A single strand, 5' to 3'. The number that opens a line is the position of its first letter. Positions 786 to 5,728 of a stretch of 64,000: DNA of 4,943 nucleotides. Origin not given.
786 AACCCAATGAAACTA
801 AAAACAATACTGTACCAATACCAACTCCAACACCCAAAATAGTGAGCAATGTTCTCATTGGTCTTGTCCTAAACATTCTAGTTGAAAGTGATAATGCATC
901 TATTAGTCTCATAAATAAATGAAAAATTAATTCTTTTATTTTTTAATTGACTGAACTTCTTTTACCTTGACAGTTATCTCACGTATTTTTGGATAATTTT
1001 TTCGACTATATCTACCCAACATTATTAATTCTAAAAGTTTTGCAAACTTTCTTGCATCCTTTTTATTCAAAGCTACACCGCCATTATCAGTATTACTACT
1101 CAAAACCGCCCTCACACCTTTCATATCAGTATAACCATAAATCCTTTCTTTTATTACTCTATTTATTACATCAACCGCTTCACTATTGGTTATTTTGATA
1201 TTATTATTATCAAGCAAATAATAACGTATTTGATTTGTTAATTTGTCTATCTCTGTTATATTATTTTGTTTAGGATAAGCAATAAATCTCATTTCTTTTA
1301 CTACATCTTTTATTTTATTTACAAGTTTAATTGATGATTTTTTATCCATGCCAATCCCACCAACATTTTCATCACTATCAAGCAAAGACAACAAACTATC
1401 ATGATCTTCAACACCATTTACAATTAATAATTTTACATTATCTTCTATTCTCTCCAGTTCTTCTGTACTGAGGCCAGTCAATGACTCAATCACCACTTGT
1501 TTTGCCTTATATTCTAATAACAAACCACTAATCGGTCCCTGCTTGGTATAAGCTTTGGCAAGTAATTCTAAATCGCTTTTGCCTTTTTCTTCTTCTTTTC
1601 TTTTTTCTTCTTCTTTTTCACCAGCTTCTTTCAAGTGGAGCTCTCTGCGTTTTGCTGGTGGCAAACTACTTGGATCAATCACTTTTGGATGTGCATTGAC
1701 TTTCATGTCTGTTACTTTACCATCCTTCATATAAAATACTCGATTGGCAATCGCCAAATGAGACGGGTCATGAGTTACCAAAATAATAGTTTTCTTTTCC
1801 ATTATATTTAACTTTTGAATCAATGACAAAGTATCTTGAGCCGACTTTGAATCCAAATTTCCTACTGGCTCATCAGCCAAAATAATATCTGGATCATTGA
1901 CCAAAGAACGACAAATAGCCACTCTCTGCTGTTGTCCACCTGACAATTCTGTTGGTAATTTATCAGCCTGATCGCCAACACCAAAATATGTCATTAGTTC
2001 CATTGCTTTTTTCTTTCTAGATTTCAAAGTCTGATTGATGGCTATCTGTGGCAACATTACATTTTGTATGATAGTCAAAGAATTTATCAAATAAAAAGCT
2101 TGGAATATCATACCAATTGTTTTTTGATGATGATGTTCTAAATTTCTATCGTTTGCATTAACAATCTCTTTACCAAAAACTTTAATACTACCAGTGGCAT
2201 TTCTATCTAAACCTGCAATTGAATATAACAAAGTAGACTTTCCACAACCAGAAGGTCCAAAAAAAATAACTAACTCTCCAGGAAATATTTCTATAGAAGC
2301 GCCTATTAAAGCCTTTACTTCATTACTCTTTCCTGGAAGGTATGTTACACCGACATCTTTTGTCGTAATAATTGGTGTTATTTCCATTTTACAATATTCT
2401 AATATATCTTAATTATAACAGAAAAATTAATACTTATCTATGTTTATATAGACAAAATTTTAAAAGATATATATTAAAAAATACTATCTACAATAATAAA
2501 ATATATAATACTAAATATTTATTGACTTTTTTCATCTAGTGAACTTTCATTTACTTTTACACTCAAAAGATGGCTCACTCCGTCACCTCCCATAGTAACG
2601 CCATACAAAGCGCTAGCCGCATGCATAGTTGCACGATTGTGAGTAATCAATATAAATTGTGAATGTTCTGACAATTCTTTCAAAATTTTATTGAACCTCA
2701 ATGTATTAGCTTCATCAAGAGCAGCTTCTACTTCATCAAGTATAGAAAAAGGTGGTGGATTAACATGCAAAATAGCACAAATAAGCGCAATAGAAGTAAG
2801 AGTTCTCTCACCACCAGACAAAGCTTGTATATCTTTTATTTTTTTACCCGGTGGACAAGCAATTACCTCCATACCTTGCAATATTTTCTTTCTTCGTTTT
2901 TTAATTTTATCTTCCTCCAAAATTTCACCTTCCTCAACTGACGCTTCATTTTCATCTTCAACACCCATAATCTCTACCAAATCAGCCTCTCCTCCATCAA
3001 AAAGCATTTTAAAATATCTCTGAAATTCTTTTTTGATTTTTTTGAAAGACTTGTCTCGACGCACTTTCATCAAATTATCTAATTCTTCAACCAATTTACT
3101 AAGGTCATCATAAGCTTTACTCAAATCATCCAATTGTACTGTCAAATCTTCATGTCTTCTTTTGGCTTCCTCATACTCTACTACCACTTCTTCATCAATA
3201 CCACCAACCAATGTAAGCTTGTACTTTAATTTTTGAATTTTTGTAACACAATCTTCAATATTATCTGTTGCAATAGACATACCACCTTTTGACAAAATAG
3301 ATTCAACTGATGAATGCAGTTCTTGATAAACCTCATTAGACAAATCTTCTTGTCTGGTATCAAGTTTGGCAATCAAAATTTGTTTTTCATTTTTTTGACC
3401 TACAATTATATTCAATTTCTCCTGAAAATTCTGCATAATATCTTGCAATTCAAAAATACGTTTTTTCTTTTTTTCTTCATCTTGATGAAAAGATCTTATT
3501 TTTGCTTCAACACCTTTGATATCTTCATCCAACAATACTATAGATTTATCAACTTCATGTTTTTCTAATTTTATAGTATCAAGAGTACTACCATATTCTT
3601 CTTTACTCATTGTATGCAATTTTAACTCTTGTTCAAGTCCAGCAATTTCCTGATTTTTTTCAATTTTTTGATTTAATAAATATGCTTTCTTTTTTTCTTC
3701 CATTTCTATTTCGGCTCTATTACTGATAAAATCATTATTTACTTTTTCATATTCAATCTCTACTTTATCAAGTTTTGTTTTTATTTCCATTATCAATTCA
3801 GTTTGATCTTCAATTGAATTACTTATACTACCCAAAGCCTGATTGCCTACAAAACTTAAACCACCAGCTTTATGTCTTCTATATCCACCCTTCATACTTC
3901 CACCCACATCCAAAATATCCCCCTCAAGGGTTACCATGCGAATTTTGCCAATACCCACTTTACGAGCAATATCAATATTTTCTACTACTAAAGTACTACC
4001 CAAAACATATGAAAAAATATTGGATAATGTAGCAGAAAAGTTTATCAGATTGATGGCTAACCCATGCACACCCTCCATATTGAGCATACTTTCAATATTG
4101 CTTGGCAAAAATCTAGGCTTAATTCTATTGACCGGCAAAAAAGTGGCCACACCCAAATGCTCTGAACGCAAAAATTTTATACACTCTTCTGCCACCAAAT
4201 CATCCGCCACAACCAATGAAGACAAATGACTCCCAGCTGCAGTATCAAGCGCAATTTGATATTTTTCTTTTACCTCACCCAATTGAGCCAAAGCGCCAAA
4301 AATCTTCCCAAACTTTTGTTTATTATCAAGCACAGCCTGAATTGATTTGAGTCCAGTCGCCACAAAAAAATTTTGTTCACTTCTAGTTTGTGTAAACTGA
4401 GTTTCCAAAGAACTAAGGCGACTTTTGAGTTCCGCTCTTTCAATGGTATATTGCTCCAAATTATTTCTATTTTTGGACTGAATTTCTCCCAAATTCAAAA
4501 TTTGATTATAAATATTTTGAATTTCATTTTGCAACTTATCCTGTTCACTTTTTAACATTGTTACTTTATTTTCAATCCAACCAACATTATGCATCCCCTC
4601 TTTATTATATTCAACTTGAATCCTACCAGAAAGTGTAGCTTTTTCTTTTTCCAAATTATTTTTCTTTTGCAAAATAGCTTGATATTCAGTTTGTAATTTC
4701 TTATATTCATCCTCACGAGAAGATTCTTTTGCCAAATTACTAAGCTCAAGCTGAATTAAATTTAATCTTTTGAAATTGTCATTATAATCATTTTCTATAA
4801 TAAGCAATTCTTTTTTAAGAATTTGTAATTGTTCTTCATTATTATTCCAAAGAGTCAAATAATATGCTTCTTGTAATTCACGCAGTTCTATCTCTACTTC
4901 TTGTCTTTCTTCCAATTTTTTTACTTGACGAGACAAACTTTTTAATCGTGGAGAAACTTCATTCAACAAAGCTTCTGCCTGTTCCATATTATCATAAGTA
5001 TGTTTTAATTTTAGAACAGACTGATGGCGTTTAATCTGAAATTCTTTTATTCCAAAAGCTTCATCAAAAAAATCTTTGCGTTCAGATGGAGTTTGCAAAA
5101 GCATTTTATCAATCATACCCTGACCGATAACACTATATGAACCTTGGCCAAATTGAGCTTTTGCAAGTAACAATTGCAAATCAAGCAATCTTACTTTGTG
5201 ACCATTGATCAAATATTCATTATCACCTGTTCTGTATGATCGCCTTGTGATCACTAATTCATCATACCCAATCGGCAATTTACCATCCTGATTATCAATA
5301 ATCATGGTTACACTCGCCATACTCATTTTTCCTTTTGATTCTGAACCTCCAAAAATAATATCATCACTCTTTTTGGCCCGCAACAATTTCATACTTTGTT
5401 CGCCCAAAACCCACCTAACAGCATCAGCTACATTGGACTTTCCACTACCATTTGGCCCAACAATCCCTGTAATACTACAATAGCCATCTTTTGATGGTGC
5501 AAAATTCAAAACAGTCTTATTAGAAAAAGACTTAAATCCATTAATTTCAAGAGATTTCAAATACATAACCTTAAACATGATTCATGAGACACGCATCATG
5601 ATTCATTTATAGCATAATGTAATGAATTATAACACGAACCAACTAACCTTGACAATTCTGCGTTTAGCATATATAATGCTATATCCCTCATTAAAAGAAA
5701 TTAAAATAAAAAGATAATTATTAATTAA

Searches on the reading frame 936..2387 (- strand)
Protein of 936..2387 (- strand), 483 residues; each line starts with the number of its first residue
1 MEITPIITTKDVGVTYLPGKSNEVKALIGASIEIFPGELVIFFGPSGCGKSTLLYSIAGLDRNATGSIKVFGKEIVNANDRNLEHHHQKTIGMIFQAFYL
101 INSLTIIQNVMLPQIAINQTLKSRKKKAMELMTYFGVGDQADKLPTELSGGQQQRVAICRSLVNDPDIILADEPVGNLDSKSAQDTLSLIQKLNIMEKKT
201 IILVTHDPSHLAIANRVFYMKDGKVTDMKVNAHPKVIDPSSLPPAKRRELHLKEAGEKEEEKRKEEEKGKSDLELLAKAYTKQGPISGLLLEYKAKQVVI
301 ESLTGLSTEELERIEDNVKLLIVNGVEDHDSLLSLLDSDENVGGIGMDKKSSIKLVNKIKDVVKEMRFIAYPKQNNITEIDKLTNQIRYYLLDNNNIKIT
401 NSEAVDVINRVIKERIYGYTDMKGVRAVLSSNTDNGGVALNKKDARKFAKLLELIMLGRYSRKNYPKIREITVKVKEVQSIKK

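Call 31: search_protein_families(library=pfam, proteins=[window:936-2387:-], max_evalue=0.001)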
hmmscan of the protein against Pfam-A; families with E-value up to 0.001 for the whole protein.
window:936-2387:- (483 aa): 2 families
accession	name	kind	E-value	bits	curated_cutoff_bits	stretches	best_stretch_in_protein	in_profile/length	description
PF00005.33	ABC_tran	-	7e-31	108.1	25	1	30-175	4-136/137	ABC transporter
PF03193.22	RsgA_GTPase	-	0.0004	20.7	30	0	33-69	102-138/174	RsgA GTPase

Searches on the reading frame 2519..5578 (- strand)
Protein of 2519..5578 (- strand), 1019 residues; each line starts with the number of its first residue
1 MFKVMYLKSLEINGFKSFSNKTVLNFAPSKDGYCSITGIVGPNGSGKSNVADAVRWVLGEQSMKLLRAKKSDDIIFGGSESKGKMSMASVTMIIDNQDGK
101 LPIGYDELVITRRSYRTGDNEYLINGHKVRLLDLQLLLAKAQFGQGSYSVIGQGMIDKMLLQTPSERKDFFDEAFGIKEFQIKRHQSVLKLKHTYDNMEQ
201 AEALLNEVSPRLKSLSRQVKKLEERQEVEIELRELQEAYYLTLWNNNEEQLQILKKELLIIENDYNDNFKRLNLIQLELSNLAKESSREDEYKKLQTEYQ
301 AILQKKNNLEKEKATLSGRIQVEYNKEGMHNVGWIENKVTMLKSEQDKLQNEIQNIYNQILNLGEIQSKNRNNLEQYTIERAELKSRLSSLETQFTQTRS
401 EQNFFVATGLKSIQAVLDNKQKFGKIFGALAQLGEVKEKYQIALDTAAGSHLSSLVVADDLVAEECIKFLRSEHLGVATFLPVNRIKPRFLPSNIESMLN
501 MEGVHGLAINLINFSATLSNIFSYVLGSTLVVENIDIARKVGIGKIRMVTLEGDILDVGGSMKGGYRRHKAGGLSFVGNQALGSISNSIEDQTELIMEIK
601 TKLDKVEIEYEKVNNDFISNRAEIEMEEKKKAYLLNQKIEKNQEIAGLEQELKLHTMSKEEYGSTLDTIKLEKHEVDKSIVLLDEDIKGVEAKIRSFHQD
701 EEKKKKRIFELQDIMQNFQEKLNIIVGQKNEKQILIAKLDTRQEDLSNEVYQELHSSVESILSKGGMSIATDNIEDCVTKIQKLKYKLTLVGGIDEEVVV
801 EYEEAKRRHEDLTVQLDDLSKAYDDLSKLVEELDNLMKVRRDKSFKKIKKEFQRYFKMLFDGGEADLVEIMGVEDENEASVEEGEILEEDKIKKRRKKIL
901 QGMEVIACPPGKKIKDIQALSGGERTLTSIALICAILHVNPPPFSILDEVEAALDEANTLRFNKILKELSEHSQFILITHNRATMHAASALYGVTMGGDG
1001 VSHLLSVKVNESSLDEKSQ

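Call 31: search_protein_families(library=pfam, proteins=[window:2519-5578:-], max_evalue=0.001)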
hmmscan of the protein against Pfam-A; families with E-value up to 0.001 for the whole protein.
window:2519-5578:- (1019 aa): 6 families
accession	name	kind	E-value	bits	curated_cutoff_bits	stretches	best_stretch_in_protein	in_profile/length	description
PF02463.25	SMC_N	-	1.5e-59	201.5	40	1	6-1002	1-219/220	RecF/RecN/SMC N terminal domain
PF06470.18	SMC_hinge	-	5.5e-26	91.7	22.5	1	425-541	3-115/116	SMC proteins Flexible Hinge Domain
PF13304.12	AAA_21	-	1.1e-10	42.5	27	1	36-71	1-26/304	AAA domain, putative AbiEii toxin, Type IV TA system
PF13175.12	AAA_15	-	5.3e-07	30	32.1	1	5-382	1-247/374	AAA ATPase domain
PF13476.12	AAA_23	-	1e-06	30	27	1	9-238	1-196/201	AAA domain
PF13555.12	AAA_29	-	0.00082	19.5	27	0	32-58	23-46/61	P-loop containing region of AAA domain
